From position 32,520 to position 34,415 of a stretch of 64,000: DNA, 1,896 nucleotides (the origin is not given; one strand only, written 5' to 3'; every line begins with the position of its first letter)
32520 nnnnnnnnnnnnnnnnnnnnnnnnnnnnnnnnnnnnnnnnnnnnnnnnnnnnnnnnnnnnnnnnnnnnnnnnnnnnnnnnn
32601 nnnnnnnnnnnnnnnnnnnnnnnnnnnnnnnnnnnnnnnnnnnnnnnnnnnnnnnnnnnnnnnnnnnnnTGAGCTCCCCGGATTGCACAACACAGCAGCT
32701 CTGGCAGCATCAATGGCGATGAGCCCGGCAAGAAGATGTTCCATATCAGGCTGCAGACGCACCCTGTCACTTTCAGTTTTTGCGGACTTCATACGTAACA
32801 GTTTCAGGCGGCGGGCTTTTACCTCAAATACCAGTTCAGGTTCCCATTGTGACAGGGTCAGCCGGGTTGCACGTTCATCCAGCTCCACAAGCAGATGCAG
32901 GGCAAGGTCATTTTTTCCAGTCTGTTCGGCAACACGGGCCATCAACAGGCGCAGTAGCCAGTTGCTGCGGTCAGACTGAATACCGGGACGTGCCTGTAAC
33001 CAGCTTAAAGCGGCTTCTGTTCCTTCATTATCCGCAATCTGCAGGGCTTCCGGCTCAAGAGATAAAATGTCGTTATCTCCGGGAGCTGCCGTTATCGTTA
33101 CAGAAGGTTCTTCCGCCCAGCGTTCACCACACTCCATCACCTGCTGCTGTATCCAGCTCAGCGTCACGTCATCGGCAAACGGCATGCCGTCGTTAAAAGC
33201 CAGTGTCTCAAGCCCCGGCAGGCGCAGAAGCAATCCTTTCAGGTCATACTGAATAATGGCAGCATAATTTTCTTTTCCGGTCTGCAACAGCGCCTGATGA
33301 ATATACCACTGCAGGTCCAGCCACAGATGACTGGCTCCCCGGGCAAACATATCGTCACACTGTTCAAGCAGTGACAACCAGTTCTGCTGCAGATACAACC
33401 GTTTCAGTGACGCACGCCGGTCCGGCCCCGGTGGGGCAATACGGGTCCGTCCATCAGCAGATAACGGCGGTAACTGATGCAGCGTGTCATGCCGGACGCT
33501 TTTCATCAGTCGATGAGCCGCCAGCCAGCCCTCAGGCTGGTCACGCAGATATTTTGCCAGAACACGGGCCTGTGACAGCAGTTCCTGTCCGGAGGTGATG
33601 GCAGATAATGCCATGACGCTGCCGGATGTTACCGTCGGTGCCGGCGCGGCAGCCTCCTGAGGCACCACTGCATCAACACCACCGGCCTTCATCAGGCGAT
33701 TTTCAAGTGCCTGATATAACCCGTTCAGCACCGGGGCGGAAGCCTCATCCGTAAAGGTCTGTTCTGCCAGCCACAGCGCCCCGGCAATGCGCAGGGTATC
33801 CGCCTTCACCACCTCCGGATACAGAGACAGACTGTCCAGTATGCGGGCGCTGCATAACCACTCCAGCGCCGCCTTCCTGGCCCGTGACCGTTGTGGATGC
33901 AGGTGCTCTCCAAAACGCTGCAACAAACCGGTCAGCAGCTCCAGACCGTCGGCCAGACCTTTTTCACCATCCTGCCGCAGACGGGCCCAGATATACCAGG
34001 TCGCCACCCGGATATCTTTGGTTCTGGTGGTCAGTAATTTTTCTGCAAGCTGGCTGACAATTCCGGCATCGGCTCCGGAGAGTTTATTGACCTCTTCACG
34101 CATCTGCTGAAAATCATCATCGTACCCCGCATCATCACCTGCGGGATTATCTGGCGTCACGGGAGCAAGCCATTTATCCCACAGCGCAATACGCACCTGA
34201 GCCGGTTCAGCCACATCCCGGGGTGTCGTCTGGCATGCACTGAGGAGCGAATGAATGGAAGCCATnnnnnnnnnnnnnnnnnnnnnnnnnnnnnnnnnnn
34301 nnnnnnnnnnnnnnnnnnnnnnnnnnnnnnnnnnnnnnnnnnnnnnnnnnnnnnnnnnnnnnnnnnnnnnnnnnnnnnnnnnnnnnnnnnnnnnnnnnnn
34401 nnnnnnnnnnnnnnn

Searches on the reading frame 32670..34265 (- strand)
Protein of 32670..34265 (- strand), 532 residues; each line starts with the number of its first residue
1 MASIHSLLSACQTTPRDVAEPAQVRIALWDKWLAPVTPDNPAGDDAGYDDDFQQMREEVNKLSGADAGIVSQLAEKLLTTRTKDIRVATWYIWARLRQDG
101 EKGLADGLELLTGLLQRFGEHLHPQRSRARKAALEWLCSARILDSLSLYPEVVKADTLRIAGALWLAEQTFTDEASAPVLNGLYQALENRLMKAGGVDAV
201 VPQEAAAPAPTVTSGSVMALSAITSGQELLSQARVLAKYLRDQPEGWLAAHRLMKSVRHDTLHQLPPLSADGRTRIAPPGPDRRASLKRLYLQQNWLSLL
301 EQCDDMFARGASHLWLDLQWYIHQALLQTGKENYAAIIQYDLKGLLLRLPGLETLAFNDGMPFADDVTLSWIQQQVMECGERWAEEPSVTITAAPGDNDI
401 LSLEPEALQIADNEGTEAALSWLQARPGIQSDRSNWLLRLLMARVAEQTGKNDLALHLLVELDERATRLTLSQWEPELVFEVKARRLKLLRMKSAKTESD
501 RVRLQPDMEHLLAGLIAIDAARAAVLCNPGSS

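Call 6: search_protein_families(proteins=[window:32670-34265:-], library=ncbifam, max_evalue=0.01)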
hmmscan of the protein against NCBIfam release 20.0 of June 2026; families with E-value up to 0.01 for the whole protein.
window:32670-34265:- (532 aa): 3 families
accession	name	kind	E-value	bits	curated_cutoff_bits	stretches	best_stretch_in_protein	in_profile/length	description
TIGR03362.1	VI_chp_7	equivalog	5.9e-108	361.9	230.1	1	29-485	2-474/476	type VI secretion system protein TssA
TIGR03363.1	VI_chp_8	equivalog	2.9e-21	76.5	160.85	1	31-141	5-132/353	type VI secretion system protein TssA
NF041244.1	IglI_fam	subfamily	5.2e-05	23.3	100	1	70-139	16-87/290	type VI secretion system protein IglI family protein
